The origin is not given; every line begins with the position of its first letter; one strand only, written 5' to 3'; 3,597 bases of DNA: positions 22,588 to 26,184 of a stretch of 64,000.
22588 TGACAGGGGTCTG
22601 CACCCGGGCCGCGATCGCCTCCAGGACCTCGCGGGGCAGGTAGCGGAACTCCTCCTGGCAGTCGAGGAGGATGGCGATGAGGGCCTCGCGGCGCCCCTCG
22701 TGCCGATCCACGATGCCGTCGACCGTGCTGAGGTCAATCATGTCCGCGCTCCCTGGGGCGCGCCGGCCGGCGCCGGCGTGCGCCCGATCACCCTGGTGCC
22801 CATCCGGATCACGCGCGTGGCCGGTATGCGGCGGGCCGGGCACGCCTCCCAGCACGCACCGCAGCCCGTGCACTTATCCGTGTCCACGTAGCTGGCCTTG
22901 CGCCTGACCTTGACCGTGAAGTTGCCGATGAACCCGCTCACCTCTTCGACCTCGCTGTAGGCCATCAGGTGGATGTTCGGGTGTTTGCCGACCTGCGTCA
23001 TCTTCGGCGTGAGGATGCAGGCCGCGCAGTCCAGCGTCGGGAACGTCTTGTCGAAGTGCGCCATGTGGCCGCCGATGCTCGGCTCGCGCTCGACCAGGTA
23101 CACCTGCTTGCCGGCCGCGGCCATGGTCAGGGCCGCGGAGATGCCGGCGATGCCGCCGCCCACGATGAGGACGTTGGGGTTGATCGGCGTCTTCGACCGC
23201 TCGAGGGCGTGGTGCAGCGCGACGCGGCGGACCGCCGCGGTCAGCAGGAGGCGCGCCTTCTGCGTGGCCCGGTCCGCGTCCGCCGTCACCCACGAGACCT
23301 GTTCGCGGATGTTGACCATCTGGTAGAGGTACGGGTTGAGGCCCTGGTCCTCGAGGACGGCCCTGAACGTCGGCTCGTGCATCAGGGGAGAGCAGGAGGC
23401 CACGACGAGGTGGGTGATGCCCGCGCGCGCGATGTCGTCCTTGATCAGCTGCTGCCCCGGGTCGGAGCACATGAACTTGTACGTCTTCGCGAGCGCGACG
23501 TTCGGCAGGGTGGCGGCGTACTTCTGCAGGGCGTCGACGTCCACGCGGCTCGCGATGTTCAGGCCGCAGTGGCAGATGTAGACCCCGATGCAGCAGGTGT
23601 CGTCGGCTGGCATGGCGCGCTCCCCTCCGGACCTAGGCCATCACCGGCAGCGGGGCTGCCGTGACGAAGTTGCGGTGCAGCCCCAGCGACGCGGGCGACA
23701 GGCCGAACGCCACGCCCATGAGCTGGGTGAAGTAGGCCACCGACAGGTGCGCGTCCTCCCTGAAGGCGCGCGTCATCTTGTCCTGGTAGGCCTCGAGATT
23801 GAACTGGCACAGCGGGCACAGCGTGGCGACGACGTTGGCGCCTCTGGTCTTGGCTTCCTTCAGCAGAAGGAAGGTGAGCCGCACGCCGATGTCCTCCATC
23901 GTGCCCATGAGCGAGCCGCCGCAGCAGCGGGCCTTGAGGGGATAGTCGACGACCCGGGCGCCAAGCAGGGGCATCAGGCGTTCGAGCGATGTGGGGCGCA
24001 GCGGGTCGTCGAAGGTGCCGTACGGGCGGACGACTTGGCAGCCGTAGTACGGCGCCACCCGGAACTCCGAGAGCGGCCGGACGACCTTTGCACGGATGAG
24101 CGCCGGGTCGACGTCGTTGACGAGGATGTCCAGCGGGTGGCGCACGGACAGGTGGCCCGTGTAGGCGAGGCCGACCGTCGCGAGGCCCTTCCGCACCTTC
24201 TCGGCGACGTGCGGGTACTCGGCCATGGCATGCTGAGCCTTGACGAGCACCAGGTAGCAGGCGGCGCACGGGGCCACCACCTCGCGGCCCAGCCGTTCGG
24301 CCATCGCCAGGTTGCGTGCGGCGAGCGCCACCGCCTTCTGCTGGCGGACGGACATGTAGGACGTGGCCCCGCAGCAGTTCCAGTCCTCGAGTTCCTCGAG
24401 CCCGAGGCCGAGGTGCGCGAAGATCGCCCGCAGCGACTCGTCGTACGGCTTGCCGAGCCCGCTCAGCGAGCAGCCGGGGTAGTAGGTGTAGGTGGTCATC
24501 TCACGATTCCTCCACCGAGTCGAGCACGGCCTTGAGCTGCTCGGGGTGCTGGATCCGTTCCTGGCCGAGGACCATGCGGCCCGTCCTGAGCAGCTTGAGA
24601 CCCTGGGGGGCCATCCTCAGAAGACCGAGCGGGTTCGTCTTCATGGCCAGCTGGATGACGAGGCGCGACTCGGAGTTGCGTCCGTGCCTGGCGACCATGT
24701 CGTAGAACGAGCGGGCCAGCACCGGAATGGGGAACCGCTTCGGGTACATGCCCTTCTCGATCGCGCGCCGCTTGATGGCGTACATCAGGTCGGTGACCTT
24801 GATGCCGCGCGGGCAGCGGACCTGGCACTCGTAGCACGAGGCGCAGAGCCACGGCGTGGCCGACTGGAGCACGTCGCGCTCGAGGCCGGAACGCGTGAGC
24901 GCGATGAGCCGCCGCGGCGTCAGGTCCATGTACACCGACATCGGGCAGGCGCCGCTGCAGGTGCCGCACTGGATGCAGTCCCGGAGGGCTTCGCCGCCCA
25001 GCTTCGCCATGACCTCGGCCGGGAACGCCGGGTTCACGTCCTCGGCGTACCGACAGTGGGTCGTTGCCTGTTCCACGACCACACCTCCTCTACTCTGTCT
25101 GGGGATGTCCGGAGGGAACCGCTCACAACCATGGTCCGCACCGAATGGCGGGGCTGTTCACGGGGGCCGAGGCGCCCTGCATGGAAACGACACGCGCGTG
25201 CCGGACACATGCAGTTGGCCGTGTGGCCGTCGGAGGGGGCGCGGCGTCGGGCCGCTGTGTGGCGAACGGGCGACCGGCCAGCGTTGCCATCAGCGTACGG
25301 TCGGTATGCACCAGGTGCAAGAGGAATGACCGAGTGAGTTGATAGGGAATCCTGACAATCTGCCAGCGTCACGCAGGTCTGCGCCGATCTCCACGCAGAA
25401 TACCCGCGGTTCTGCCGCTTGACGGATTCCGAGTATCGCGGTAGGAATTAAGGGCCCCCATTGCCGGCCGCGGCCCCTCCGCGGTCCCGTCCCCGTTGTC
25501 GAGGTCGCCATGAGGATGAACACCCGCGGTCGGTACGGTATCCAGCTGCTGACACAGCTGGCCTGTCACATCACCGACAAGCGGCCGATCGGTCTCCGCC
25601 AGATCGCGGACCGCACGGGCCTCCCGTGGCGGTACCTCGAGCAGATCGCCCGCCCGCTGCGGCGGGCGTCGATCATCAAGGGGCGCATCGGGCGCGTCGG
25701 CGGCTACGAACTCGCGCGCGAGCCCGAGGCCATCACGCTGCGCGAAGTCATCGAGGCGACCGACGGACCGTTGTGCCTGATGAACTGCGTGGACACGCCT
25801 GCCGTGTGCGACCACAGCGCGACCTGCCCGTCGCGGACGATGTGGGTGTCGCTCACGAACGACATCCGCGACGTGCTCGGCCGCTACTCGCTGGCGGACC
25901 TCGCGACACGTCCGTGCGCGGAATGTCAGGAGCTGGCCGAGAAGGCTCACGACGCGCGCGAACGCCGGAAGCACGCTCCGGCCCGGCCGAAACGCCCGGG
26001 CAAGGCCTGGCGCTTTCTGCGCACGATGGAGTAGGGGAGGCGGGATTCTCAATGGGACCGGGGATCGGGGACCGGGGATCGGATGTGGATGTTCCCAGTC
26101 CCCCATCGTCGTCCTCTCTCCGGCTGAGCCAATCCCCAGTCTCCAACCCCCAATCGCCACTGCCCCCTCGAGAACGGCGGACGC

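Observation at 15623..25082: Split hdrA with a NuoE/NuoF/HoxU-like NAD(H) module inside the split, in one operon with MvhADG [NiFe]-hydrogenase and HdrBC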

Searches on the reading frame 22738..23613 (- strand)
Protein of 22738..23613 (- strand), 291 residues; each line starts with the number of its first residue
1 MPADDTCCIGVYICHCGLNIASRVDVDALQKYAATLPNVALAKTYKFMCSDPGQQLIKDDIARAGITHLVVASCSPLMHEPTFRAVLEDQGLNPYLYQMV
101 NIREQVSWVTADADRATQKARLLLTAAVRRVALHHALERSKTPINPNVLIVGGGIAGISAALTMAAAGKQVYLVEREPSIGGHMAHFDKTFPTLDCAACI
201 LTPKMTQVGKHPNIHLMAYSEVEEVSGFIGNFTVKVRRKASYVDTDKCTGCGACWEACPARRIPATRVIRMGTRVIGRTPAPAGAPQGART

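Call 4: search_protein_families(library=pfam, proteins=[window:22738-23613:-], max_evalue=0.001)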
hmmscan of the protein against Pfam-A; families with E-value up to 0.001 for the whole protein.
window:22738-23613:- (291 aa): 20 families
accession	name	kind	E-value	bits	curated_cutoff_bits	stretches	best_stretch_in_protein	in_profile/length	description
PF12831.13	FAD_oxidored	-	1.8e-10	41.2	27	1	148-185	2-39/416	FAD dependent oxidoreductase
PF13450.12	NAD_binding_8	-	1.8e-09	38.2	21.9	1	150-203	1-54/68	NAD(P)-binding Rossmann-like domain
PF00890.30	FAD_binding_2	-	5.9e-09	36.1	20.4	1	148-185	2-39/414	FAD binding domain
PF00037.32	Fer4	-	1e-07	31.9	21.1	1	242-260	2-20/24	4Fe-4S binding domain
PF01266.30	DAO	-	2.3e-07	31.1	27.9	1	148-182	2-36/353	FAD dependent oxidoreductase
PF07992.20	Pyr_redox_2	-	2.3e-07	31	26.1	1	147-247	2-82/291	Pyridine nucleotide-disulphide oxidoreductase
PF00070.33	Pyr_redox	-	5.3e-06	27.3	22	1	147-185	1-36/82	Pyridine nucleotide-disulphide oxidoreductase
PF01134.28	GIDA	-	2.7e-05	23.9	22.1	1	148-197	2-41/391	Glucose inhibited division protein A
PF12797.12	Fer4_2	-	2.8e-05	24.2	24.5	1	242-260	4-22/22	4Fe-4S binding domain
PF13237.11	Fer4_10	-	3e-05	24.3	25.5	1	242-261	3-23/53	4Fe-4S dicluster domain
PF12837.12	Fer4_6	-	3.5e-05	24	25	1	242-263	3-24/24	4Fe-4S binding domain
PF01494.25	FAD_binding_3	-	7.4e-05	22.6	22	1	147-177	3-33/349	FAD binding domain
PF03486.20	HI0933_like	-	0.00019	21.4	50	1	147-182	2-37/244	HI0933-like protein Rossmann domain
PF01946.23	Thi4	-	0.0002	21.1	26.2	1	142-186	14-59/235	Thi4 family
PF25160.1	LdpA_Fe-S-bd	-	0.00023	21.3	27.6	1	242-266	22-46/49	LdpA Fe-S cluster-binding domain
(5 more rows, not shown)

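Call 5: search_solved_structures(query=window:22738-23613:-, max_evalue=0.001, show_alignments=2)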
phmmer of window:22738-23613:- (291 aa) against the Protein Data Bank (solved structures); distinct sequences matched with E-value up to 0.001: 14.
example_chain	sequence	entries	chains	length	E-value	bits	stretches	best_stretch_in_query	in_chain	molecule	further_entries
8rvu_a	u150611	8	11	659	1.2e-93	317.1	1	9-261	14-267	H(2):CoB-CoM heterodisulfide,ferredoxin reductase subunit A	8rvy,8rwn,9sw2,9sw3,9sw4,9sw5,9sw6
8rvv_A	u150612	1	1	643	1.6e-93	316.8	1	9-261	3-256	H(2):CoB-CoM heterodisulfide,ferredoxin reductase subunit A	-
5odc_A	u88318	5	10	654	2.6e-89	302.9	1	9-286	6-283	Heterodisulfide reductase, subunit A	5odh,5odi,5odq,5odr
7bkb_A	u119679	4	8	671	3.3e-82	279.6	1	8-261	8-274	CoB--CoM heterodisulfide reductase iron-sulfur subunit A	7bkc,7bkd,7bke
9sfi_A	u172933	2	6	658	7.6e-79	268.6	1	9-286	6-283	CoB--CoM heterodisulfide reductase iron-sulfur subunit A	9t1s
9sw6_H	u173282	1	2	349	1.4e-05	28.2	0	230-266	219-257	Tungsten formylmethanofuran dehydrogenase, subunit F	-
9sfi_U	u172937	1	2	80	1.6e-05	28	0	240-263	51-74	4Fe-4S binding protein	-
7bkb_K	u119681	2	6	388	0.00013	25.1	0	242-265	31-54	Formylmethanofuran dehydrogenase, subunit F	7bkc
6l6j_A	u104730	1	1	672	0.00018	24.6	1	146-232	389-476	Oxidored_FMN domain-containing protein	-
3kkj_A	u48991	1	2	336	0.00039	23.5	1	148-203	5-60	Amine oxidase, flavin-containing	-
9dbp_A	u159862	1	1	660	0.00061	22.8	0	133-203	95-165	Lysine-specific histone demethylase 1A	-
5z2g_A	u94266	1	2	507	0.00062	22.8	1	142-186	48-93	L-amino acid oxidase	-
4zcc_A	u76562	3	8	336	0.00075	22.5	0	148-203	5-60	Renalase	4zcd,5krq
1p2e_A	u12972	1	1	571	0.001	22.1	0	146-183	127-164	flavocytochrome c3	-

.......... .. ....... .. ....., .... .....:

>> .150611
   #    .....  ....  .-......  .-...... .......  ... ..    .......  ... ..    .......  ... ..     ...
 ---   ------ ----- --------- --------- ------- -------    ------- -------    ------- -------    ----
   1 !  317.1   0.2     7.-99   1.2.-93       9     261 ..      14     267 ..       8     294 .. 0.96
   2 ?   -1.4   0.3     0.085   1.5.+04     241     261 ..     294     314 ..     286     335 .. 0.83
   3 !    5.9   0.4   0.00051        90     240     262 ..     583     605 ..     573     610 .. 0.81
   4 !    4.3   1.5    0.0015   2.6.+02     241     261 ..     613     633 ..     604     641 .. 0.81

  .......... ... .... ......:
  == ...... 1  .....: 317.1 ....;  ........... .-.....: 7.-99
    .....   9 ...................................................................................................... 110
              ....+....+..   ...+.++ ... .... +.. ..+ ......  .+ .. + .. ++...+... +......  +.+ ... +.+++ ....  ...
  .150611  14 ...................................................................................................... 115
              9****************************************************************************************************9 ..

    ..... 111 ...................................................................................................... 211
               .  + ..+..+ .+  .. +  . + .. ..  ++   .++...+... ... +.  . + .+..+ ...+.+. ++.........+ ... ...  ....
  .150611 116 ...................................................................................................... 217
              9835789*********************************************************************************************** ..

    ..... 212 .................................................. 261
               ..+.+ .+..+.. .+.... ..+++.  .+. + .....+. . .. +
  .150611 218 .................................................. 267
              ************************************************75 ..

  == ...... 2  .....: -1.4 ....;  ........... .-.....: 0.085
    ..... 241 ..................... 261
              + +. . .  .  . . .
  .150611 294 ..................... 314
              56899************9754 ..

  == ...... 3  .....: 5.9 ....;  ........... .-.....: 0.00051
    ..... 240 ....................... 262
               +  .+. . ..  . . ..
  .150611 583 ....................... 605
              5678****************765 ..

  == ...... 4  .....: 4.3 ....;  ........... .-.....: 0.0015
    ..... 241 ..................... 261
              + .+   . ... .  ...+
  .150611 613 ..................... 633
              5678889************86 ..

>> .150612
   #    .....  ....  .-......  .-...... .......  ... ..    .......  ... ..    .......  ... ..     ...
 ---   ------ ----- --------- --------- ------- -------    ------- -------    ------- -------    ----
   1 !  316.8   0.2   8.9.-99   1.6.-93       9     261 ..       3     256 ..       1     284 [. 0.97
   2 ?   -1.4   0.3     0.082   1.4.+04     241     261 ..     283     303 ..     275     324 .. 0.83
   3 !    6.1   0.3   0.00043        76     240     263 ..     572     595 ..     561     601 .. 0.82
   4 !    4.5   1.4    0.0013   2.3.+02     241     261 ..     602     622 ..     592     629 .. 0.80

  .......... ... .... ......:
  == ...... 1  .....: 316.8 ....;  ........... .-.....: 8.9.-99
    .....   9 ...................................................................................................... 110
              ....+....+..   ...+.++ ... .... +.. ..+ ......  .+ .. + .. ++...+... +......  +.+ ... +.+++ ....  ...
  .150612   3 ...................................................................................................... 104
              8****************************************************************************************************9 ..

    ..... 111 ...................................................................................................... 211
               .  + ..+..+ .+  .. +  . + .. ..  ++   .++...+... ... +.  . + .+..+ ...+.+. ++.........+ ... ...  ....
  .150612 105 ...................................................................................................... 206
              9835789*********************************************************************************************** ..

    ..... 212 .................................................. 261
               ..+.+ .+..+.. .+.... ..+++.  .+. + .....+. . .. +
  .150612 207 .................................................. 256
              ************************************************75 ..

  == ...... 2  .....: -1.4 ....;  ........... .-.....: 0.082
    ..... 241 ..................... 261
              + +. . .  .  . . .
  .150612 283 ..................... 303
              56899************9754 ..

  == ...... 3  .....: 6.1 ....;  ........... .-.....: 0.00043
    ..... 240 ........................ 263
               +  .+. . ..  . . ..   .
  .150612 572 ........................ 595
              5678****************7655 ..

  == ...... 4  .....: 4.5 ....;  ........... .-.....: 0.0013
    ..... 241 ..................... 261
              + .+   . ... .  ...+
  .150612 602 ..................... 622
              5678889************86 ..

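Call 60: search_protein_families(library=ncbifam, proteins=[window:22738-23613:-], max_evalue=1e-10)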
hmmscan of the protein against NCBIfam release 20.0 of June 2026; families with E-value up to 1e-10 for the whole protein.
window:22738-23613:- (291 aa): 3 families
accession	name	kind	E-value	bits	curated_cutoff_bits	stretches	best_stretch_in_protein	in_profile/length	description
NF040770.1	hetero_SS_HdrA2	exception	7.5e-109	364.9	1100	1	9-287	2-281/777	CoB-CoM heterodisulfide reductase HdrA2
NF041778.1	hetero_SS_HdrA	equivalog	1.7e-72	244.4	1400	1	9-260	8-260/771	ferredoxin:CoB-CoM heterodisulfide reductase subunit HdrA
NF041891.1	hdrA_Methbact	equivalog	6e-64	216.5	1300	1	9-260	3-252/762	ferredoxin:CoB-CoM heterodisulfide reductase subunit HdrA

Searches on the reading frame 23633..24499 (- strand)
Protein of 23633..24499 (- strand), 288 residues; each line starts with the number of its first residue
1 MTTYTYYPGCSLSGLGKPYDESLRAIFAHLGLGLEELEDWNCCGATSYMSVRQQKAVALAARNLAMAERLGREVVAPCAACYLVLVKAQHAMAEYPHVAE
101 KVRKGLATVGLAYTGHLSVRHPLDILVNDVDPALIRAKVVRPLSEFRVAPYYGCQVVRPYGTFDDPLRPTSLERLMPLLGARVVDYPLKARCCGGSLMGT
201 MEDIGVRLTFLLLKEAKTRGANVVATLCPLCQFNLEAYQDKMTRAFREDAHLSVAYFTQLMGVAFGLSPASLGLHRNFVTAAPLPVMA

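Call 4: search_protein_families(library=pfam, proteins=[window:23633-24499:-], max_evalue=0.001)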
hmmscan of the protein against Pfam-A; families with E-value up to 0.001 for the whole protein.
window:23633-24499:- (288 aa): 1 family
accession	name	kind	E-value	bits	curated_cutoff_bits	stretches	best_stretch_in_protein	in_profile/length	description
PF02754.22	CCG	-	9.1e-25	87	20.6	2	4-85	1-84/85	Cysteine-rich domain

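Call 58: search_solved_structures(query=window:23633-24499:-, max_evalue=0.00001, show_alignments=1)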
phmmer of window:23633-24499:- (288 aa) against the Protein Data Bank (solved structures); distinct sequences matched with E-value up to 0.00001: 5.
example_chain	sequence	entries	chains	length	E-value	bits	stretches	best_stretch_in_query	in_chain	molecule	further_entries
8rvv_B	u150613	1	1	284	3.2e-40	141.7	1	5-272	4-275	H(2):CoB-CoM heterodisulfide,ferredoxin reductase subunit B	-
8rvu_b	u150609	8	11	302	3.5e-40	141.6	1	5-272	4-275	H(2):CoB-CoM heterodisulfide,ferredoxin reductase subunit B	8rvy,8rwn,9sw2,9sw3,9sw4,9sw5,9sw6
9sfi_C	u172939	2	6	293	1.6e-39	139.4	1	4-284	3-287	H(2)/formate:CoB-CoM heterodisulfide,ferredoxin reductase subunit B2 | Heterodisulfide reductase subunit B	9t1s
5odc_B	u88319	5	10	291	1.4e-36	129.8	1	4-284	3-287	Heterodisulfide reductase, subunit B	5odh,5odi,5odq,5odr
7bkb_B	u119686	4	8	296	2.1e-31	112.8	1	4-283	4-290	CoB--CoM heterodisulfide reductase subunit B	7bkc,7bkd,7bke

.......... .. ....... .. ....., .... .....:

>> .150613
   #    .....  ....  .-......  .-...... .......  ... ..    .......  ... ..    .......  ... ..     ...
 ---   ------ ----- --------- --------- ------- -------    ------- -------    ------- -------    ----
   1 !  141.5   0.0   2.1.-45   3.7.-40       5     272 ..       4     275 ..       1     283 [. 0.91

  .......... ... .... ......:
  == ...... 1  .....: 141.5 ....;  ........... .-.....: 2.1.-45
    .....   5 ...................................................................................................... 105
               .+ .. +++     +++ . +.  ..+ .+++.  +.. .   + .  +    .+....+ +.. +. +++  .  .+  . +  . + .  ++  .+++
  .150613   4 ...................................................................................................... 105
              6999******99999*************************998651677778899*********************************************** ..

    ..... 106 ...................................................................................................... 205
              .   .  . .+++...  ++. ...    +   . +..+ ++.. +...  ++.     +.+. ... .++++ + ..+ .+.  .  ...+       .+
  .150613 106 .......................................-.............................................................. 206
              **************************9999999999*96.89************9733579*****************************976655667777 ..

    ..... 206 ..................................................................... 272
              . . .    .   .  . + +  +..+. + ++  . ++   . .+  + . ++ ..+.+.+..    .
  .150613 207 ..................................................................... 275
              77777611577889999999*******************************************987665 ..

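Call 60: search_protein_families(library=ncbifam, proteins=[window:23633-24499:-], max_evalue=1e-10)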
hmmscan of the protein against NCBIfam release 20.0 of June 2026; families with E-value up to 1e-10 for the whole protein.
window:23633-24499:- (288 aa): 3 families
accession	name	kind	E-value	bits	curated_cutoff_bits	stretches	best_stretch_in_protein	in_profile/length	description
NF042965.1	MFR_anch_SdhE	equivalog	4.1e-53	180.8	500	1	4-282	3-279/282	8-methylmenaquinol:fumarate reductase membrane anchor subunit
TIGR03288.1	CoB_CoM_SS_B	equivalog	2.5e-49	168.1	345.15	1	4-283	2-285/290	CoB--CoM heterodisulfide reductase subunit B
NF041780.1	hetero_SS_HdrB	equivalog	1.4e-19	70.5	450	1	21-270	23-286/304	ferredoxin:CoB-CoM heterodisulfide reductase subunit HdrB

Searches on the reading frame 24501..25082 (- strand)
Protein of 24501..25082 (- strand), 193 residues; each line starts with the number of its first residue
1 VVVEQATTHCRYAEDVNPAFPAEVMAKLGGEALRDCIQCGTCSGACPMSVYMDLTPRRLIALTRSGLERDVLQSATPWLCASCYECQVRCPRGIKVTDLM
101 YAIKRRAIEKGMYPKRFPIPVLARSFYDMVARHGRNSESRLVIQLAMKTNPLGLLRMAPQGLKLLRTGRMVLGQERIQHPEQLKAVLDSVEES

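Call 4: search_protein_families(library=pfam, proteins=[window:24501-25082:-], max_evalue=0.001)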
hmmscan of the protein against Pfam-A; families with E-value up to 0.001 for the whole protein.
window:24501-25082:- (193 aa): 5 families
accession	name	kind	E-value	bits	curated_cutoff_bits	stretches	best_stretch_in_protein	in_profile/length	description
PF13183.11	Fer4_8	-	7e-11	42.9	27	1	33-94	2-68/68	4Fe-4S dicluster domain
PF13534.11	Fer4_17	-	1.7e-09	38.5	22.2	1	36-94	2-60/61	4Fe-4S dicluster domain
PF13187.11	Fer4_9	-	1.9e-09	37.9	27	1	35-93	1-50/52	4Fe-4S dicluster domain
PF12838.12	Fer4_7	-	6e-06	27.1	27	1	36-94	2-52/52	4Fe-4S dicluster domain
PF13237.11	Fer4_10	-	6e-06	26.5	25.5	1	34-91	7-53/53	4Fe-4S dicluster domain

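Call 60: search_protein_families(library=ncbifam, proteins=[window:24501-25082:-], max_evalue=1e-10)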
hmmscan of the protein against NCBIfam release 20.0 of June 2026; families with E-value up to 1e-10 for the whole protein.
window:24501-25082:- (193 aa): 5 families
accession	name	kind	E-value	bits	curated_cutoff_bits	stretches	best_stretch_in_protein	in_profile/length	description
TIGR03290.1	CoB_CoM_SS_C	equivalog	4.1e-24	85.2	160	1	34-117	2-85/144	CoB--CoM heterodisulfide reductase subunit C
NF038018.1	qmoC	equivalog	1.1e-21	77.7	300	1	25-115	9-99/360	quinone-interacting membrane-bound oxidoreductase complex subunit QmoC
NF041779.1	hetero_SS_HdrC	equivalog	9.3e-16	57.9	350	1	33-113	30-109/198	ferredoxin:CoB-CoM heterodisulfide reductase subunit HdrC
NF041890.1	hdrC_Methbact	equivalog_domain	5.8e-14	52.1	270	1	31-115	26-109/192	ferredoxin:CoB-CoM heterodisulfide reductase subunit HdrC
NF042952.1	MFR_FeS_SdhB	equivalog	3.2e-11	42.8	600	0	35-189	147-313/320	8-methylmenaquinol:fumarate reductase iron-sulfur subunit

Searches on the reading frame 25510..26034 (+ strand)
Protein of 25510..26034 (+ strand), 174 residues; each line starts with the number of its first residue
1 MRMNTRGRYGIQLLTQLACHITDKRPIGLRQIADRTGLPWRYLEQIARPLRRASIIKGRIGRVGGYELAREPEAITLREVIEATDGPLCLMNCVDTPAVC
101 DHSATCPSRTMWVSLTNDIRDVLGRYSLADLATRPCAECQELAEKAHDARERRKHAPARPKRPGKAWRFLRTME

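Call 46: search_protein_families(library=pfam, proteins=[window:25510-26034:+], max_evalue=0.00001)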
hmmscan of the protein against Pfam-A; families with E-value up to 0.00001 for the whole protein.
window:25510-26034:+ (174 aa): 1 family
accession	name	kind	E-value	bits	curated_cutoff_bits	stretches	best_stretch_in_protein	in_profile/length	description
PF02082.26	Rrf2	-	2.1e-32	112.5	30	1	3-133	1-131/132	Iron-dependent Transcriptional regulator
